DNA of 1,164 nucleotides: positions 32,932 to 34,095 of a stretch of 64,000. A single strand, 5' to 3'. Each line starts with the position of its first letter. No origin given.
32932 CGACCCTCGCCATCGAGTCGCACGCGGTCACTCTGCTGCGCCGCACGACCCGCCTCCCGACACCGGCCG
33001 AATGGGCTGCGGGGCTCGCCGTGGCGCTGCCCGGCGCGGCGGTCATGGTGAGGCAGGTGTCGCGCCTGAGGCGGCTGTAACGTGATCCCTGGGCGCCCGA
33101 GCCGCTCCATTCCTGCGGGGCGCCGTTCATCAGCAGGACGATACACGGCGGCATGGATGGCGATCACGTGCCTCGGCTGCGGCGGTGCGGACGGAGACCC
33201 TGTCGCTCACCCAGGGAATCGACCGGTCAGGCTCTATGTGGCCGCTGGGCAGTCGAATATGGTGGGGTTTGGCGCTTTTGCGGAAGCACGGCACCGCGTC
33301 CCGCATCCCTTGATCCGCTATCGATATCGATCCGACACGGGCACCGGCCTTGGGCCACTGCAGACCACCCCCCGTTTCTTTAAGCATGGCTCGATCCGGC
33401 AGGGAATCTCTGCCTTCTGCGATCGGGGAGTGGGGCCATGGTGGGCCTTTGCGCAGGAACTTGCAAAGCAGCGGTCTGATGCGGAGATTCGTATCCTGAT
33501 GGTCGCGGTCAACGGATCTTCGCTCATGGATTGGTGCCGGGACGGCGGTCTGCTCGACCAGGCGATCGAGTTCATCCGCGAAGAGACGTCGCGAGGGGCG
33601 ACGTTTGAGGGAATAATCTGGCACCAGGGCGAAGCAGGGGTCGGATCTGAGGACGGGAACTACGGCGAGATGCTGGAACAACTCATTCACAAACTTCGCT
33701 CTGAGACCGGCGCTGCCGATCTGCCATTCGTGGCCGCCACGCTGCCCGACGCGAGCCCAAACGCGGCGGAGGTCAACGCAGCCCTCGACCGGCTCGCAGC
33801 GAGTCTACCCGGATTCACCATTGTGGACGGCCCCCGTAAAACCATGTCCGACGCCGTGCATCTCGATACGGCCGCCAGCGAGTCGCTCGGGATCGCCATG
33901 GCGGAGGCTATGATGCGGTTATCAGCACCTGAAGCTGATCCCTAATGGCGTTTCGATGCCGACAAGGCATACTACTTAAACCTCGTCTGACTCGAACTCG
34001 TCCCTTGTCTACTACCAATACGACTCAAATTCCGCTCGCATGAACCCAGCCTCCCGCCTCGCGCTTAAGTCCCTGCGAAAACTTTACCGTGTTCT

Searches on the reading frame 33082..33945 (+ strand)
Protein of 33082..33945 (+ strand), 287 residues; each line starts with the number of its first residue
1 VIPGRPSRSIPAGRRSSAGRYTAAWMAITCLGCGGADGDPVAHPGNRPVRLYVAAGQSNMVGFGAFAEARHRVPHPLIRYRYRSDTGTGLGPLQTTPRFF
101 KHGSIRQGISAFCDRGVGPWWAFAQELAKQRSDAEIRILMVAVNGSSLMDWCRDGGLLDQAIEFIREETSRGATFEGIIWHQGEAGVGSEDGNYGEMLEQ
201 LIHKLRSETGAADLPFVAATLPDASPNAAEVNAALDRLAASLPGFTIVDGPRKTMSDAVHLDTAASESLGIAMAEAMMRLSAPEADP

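Call 75: search_protein_families(library=pfam, proteins=[window:33082-33945:+], max_evalue=0.001)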
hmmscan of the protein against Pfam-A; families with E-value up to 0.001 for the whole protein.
window:33082-33945:+ (287 aa): 1 family
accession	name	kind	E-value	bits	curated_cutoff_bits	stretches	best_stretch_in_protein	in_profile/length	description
PF03629.24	SASA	-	1.8e-34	119.8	24.8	1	49-278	2-225/226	Carbohydrate esterase, sialic acid-specific acetylesterase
